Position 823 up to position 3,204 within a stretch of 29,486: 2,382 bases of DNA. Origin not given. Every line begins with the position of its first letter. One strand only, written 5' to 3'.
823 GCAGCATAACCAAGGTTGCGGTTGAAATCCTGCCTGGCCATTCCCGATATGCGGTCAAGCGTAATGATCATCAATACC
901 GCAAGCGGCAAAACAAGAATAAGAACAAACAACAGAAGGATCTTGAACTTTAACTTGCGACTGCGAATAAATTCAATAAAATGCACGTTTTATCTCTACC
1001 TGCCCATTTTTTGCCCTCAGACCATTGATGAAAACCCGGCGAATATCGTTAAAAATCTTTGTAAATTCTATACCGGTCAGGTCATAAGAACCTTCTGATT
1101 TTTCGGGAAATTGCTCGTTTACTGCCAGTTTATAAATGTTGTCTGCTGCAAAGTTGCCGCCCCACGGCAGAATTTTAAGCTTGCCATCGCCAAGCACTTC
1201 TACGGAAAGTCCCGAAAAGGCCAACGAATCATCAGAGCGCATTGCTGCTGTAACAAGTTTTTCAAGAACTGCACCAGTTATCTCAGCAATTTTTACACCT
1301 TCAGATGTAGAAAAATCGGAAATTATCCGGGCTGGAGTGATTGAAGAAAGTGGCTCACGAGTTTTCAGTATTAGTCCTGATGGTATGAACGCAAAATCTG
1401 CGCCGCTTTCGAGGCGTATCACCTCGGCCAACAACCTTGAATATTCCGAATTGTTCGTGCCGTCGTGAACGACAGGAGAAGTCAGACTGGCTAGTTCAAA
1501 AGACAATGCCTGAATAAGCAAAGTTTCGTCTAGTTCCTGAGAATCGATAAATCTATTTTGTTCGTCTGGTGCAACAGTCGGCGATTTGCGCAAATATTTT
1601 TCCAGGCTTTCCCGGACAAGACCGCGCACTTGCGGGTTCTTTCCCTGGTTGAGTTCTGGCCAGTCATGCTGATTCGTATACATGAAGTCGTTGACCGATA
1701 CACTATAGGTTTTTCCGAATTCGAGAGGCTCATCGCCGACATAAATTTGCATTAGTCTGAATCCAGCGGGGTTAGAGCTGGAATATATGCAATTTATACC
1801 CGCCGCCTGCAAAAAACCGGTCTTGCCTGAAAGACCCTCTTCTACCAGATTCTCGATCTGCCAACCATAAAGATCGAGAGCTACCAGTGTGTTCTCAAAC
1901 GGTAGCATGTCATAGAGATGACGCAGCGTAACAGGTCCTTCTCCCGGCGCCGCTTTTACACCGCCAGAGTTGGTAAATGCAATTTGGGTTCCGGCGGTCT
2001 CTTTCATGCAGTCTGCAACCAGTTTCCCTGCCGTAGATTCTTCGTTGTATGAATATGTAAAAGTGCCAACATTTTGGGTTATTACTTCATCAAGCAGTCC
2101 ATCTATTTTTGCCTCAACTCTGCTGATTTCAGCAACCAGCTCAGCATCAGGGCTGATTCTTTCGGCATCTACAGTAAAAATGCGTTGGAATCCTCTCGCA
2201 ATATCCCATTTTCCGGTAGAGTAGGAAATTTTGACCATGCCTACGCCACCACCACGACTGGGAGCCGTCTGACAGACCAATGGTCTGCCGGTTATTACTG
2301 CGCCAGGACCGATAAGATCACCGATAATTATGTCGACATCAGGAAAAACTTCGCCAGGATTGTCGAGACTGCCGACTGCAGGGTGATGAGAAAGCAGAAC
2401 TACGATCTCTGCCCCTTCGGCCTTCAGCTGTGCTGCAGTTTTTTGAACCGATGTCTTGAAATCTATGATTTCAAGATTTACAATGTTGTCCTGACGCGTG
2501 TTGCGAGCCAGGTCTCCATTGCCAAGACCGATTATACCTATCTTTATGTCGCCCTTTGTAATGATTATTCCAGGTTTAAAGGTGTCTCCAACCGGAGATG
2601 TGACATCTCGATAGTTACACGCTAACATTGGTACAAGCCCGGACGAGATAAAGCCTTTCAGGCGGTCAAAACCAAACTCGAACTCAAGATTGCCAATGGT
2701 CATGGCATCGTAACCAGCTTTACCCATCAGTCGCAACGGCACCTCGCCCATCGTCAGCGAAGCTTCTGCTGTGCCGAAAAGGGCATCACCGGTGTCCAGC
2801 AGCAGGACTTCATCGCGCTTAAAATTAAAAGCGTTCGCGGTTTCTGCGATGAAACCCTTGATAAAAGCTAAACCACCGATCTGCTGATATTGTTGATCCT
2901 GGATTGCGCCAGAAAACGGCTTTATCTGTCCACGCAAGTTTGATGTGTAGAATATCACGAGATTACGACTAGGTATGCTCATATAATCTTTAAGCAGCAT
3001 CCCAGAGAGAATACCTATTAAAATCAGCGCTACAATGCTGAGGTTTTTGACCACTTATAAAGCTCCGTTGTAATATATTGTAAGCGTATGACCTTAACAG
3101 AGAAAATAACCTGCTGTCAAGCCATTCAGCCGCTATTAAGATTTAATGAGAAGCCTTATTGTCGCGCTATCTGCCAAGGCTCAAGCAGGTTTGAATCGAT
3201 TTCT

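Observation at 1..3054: Degenerate 5'-nucleotidase-like periplasmic protein co-transcribed with, and overlapping, a sensor histidine kinase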

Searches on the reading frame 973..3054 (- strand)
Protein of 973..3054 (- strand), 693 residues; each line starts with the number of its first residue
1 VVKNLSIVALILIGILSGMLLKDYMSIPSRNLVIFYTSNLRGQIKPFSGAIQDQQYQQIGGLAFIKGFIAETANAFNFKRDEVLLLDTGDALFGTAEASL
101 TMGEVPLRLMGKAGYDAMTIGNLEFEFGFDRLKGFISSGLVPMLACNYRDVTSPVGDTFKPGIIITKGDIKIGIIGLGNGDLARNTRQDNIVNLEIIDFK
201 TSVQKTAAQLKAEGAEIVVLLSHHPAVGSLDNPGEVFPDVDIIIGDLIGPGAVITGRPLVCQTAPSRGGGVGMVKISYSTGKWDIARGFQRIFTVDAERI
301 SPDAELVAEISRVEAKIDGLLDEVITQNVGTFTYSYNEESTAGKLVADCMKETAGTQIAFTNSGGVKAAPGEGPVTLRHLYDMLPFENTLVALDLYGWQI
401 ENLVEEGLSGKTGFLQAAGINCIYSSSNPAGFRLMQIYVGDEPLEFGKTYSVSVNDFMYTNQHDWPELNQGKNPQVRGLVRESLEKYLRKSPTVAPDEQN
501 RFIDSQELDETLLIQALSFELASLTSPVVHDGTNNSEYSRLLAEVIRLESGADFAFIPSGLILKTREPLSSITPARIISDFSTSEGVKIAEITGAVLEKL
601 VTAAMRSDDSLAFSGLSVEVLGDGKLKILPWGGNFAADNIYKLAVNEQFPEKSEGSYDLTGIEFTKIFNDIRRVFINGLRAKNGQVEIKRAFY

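Call 7: search_protein_families(library=pfam, proteins=[window:973-3054:-], max_evalue=1)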
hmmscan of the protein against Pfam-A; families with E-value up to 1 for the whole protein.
window:973-3054:- (693 aa): 1 family
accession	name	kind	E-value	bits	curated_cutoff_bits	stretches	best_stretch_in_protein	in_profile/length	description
PF02872.23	5_nucleotid_C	-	1.8e-33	116.3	23.6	2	335-465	17-153/158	5'-nucleotidase, C-terminal domain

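Call 8: search_protein_families(library=ncbifam, proteins=[window:973-3054:-], max_evalue=1)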
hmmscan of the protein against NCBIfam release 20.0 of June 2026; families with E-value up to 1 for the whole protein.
window:973-3054:- (693 aa): 14 families
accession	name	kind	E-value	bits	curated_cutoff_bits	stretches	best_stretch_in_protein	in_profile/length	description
NF006934.0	PRK09419.1-1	subfamily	2.9e-41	141.1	1646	2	144-491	730-1090/1174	multifunctional 2',3'-cyclic-nucleotide 2'-phosphodiesterase/3'-nucleotidase/5'-nucleotidase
NF007109.1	PRK09558.1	equivalog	3.3e-35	121.9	600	2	61-223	57-219/550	bifunctional UDP-sugar hydrolase/5'-nucleotidase UshA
TIGR04486.1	thiosulf_SoxB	equivalog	1.2e-26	93.1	550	1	54-499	109-548/556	thiosulfohydrolase SoxB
NF006937.0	PRK09419.1-4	equivalog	4.1e-26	90.7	2554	3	334-460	970-1109/1411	multifunctional 2',3'-cyclic-nucleotide 2'-phosphodiesterase/3'-nucleotidase/5'-nucleotidase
TIGR01530.1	nadN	equivalog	1.8e-24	86.2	436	2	58-231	30-199/550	NAD nucleotidase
NF041198.1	UshA_like_PCGU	equivalog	2.4e-22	79.2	275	1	27-285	19-274/519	UshA-like (seleno)protein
NF006935.0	PRK09419.1-2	equivalog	1.6e-21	75.8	2801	3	337-479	994-1149/1445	multifunctional 2',3'-cyclic-nucleotide 2'-phosphodiesterase/3'-nucleotidase/5'-nucleotidase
NF006936.0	PRK09419.1-3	equivalog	4.7e-21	74.2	2542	1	61-462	726-1152/1212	multifunctional 2',3'-cyclic-nucleotide 2'-phosphodiesterase/3'-nucleotidase/5'-nucleotidase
NF040549.1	Nt5e_LPXTG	exception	5.2e-21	74.6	1050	2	79-213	133-267/731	cell surface ecto-5'-nucleotidase Nt5e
NF047875.1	5nuc_LPXTG_Strp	exception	4.6e-12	45.2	1050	2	335-464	382-525/684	surface-anchored 5'-nucleotidase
NF006938.0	PRK09420.1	equivalog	4.5e-11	41.9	486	1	29-224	22-227/648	bifunctional 2',3'-cyclic-nucleotide 2'-phosphodiesterase/3'-nucleotidase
NF008871.0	PRK11907.1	equivalog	2e-09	36.1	1266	1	52-256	135-349/814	bifunctional 2',3'-cyclic-nucleotide 2'-phosphodiesterase/3'-nucleotidase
TIGR01390.1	CycNucDiestase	equivalog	1.4e-08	33.8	883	1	85-224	50-205/626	2',3'-cyclic-nucleotide 2'-phosphodiesterase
NF006933.0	PRK09418.1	equivalog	3.9e-05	22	1419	1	107-224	123-254/780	bifunctional 2',3'-cyclic-nucleotide 2'-phosphodiesterase/3'-nucleotidase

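Call 9: search_solved_structures(query=window:973-3054:-, max_evalue=0.001, show_alignments=3)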
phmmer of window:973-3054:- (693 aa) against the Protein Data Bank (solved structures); distinct sequences matched with E-value up to 0.001: 37.
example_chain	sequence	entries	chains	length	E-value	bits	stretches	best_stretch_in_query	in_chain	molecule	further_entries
3ivd_A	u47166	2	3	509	2.6e-39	138.2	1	29-499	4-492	Nucleotidase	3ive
2z1a_A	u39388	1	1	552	3e-32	114.9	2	264-476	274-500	5'-nucleotidase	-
3ztv_A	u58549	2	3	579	3.5e-18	68.4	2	59-244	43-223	NAD NUCLEOTIDASE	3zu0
1oi8_A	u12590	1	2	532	6e-17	64.3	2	77-224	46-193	PROTEIN USHA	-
1ho5_A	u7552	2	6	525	6.1e-17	64.3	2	77-224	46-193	5'-NUCLEOTIDASE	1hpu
1hp1_A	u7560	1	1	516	6.2e-17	64.2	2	77-224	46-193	5'-NUCLEOTIDASE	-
1ush_A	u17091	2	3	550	7e-17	64.1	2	76-224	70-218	5'-NUCLEOTIDASE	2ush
1oid_A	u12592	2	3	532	1.4e-16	63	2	77-223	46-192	PROTEIN USHA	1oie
4wwl_A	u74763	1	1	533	1.6e-16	62.9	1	77-224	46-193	Protein UshA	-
7d0v_A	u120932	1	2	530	6.5e-14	54.3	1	80-247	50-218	Snake venom 5'-nucleotidase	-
5h7w_A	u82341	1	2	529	8.7e-14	53.8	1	80-247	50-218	venom 5'-nucleotidase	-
6xuq_A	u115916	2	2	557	4.5e-12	48.2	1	79-245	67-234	5'-nucleotidase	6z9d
6s7f_A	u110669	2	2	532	5.3e-12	47.9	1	80-245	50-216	5'-nucleotidase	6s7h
6xue_A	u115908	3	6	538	5.6e-12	47.9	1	80-245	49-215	5'-nucleotidase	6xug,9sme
4h2f_A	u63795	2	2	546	5.7e-12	47.8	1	80-245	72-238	5'-nucleotidase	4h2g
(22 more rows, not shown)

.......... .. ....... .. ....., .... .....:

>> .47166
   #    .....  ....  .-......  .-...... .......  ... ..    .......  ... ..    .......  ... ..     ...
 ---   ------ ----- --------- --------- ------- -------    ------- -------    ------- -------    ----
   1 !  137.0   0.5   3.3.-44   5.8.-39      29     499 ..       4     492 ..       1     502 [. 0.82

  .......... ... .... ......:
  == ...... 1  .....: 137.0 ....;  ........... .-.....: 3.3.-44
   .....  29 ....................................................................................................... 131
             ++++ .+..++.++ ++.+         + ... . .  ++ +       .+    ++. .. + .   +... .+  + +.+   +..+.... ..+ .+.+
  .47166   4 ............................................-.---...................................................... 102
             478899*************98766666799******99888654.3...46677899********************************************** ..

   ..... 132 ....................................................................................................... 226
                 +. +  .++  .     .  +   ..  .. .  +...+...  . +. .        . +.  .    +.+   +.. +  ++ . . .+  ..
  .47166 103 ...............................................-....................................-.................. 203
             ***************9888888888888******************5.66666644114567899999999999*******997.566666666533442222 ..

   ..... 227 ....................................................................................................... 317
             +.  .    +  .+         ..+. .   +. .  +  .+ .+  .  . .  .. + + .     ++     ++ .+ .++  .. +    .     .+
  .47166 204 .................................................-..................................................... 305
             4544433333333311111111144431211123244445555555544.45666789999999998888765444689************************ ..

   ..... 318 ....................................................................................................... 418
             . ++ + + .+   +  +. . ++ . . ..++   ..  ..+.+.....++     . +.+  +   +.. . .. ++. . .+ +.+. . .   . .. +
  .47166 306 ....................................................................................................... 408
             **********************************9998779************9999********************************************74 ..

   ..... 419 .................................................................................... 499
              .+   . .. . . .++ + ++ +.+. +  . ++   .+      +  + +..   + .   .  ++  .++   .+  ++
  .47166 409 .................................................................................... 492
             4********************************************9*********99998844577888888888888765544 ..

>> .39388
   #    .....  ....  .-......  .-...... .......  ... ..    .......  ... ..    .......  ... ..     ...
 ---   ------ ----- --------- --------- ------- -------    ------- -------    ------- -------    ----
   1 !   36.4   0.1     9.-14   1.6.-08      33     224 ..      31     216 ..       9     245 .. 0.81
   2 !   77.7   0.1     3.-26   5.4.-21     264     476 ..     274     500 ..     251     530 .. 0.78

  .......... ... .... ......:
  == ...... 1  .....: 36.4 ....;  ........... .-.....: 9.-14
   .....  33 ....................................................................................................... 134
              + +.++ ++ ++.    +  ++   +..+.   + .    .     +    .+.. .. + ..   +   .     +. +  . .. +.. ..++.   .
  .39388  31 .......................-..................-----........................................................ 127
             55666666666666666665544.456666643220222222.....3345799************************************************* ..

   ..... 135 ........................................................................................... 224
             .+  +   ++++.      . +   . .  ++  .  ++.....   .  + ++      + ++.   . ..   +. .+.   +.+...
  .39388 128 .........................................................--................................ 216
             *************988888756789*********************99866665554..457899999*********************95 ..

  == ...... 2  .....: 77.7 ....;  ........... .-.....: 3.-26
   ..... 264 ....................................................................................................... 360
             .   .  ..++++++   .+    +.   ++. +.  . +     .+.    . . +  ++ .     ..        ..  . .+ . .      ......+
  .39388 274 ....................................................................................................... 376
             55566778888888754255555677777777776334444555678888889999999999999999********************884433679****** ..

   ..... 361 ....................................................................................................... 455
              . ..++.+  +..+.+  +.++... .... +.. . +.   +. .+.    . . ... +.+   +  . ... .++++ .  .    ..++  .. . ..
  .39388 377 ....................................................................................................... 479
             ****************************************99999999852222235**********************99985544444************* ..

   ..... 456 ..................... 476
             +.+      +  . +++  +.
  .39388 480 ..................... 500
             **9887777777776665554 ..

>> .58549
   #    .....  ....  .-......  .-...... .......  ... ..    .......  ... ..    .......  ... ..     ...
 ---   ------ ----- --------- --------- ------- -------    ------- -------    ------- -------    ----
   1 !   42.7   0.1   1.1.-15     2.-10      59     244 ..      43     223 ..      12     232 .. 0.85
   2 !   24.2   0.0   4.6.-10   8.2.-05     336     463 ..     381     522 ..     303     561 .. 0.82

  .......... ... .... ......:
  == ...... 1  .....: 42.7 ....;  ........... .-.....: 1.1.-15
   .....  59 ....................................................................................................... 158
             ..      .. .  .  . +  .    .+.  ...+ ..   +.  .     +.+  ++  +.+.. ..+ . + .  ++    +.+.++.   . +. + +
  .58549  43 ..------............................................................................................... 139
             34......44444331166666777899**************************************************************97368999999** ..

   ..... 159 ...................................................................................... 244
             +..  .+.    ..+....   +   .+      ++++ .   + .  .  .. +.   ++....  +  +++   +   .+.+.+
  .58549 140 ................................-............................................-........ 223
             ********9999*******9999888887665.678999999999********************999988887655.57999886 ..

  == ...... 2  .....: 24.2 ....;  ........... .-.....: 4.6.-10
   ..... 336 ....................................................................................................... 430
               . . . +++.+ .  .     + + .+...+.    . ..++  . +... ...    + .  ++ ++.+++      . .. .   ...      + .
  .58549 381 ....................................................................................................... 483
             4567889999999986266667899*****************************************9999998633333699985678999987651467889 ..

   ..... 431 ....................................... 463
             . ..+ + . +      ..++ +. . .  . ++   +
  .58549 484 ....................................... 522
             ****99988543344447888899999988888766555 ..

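Call 10: find_encoding_contigs(protein=window:976-3054:-, flank=10000, max_places=6)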
Protein window:976-3054:- (693 aa): 1 contig read that carries it; 1 place shown.
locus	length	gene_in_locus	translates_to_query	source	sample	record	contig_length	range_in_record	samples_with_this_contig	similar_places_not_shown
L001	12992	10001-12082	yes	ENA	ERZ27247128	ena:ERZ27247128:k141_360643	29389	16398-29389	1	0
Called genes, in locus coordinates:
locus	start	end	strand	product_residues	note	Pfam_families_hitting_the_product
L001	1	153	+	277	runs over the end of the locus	PF02633:Creatininase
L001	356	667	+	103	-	PF00829:Ribosomal_L21p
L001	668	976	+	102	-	PF04327:Peptidase_Prp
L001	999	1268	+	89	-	PF01016:Ribosomal_L27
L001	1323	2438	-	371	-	PF02350:Epimerase_2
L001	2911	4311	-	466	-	PF01979:Amidohydro_1, PF07969:Amidohydro_3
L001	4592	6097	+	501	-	PF14559:TPR_19 (faint)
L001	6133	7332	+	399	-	PF08486:SpoIID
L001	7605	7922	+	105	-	PF03091:CutA1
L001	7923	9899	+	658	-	PF00580:UvrD-helicase, PF13245:AAA_19, PF13361:UvrD_C, PF13538:UvrD_C_2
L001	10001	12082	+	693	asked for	PF02872:5_nucleotid_C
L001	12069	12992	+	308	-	?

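Call 11: find_homologous_proteins(query=window:976-3054:-, max_evalue=0.00001)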
Query window:976-3054:- (693 aa): 107 proteins with E <= 0.00001 among 8000 candidates.
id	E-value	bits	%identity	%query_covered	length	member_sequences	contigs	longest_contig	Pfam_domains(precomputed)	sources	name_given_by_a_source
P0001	0.0e+0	1540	100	100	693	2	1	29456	PF02872.24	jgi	-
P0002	0.0e+0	1403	90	100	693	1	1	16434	PF02872.24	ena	-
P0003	0.0e+0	1314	84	100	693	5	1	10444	PF02872.24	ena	-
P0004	0.0e+0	1272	81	100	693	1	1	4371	PF02872.24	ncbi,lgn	-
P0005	0.0e+0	1267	79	100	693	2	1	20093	PF02872.24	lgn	-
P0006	0.0e+0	1260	78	100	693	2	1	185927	PF02872.24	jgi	jgi:2',3'-cyclic-nucleotide 2'-phosphodiesterase (5'-nucleotidase family)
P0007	0.0e+0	1258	79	100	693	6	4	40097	PF02872.24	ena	-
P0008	0.0e+0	1252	78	100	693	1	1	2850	PF02872.24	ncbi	-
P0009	0.0e+0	1201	76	100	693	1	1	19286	PF02872.24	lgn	-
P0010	0.0e+0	1153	72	100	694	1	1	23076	PF02872.24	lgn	-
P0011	0.0e+0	1149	72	100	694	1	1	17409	PF02872.24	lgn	-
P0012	0.0e+0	1141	72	100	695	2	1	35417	PF02872.24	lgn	-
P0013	0.0e+0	1128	71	100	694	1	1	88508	PF02872.24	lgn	-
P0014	0.0e+0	1117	70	100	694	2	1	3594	PF02872.24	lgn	-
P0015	0.0e+0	1110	69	100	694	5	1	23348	PF02872.24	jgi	-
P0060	6.0e-231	786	51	100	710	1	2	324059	PF02872.24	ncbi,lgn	-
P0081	3.8e-180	618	42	100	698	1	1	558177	PF02872.24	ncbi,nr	ncbi:MAG: bifunctional metallophosphatase/5'-nucleotidase [Candidatus Riflebacteria bacterium]|nr:bi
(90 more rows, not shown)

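Call 13: find_encoding_contigs(protein=P0006, flank=8000, max_places=2)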
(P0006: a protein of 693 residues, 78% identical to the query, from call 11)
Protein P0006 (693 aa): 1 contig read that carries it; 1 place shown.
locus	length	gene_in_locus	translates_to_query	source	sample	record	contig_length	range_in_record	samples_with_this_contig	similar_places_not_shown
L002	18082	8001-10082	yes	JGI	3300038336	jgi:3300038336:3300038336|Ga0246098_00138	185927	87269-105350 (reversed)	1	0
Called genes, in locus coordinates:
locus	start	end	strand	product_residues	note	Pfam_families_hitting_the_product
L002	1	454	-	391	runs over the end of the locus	PF02350:Epimerase_2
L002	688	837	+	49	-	-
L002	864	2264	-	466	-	PF01979:Amidohydro_1, PF07969:Amidohydro_3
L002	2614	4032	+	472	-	-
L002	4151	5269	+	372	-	PF08486:SpoIID (faint)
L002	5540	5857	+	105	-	PF03091:CutA1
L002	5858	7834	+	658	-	PF01443:Viral_helicase1 (faint), PF00580:UvrD-helicase, PF13245:AAA_19, PF13361:UvrD_C, PF13538:UvrD_C_2 (weak)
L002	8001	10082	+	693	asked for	PF02872:5_nucleotid_C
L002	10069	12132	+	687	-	PF00672:HAMP (weak), PF01590:GAF, PF13185:GAF_2, PF13492:GAF_3, PF00990:GGDEF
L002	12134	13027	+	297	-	PF00892:EamA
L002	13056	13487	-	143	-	-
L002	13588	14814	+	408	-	PF01979:Amidohydro_1, PF07969:Amidohydro_3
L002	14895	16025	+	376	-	PF01979:Amidohydro_1, PF07969:Amidohydro_3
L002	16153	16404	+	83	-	-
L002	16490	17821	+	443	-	PF05761:5_nucleotid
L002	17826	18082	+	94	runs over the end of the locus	-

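Call 14: find_encoding_contigs(protein=P0081, flank=8000, max_places=2)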
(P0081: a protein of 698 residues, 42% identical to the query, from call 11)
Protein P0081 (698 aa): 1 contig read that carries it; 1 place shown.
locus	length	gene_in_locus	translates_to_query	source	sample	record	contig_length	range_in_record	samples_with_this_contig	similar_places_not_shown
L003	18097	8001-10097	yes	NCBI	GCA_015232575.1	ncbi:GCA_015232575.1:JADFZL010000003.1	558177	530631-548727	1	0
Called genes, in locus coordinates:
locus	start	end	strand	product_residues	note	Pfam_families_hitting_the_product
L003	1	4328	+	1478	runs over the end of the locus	PF13181:TPR_8 (faint), PF13374:TPR_10 (faint), PF13428:TPR_14 (faint), PF25058:ARM_TT21 (faint), PF17874:TPR_MalT, PF17874:TPR_MalT, PF13424:TPR_12 (weak), PF17874:TPR_MalT, +6 more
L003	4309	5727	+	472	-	-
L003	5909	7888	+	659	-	PF00580:UvrD-helicase, PF13604:AAA_30 (faint), PF01443:Viral_helicase1 (faint), PF13245:AAA_19, PF13361:UvrD_C, PF13538:UvrD_C_2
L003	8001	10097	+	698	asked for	PF02872:5_nucleotid_C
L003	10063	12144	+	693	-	PF00672:HAMP, PF01590:GAF, PF13185:GAF_2, PF13492:GAF_3, PF00990:GGDEF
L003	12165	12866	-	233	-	PF02348:CTP_transf_3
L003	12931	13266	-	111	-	-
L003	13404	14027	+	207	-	-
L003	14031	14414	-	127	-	PF01740:STAS (weak)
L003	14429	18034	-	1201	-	PF13116:YhdP (faint)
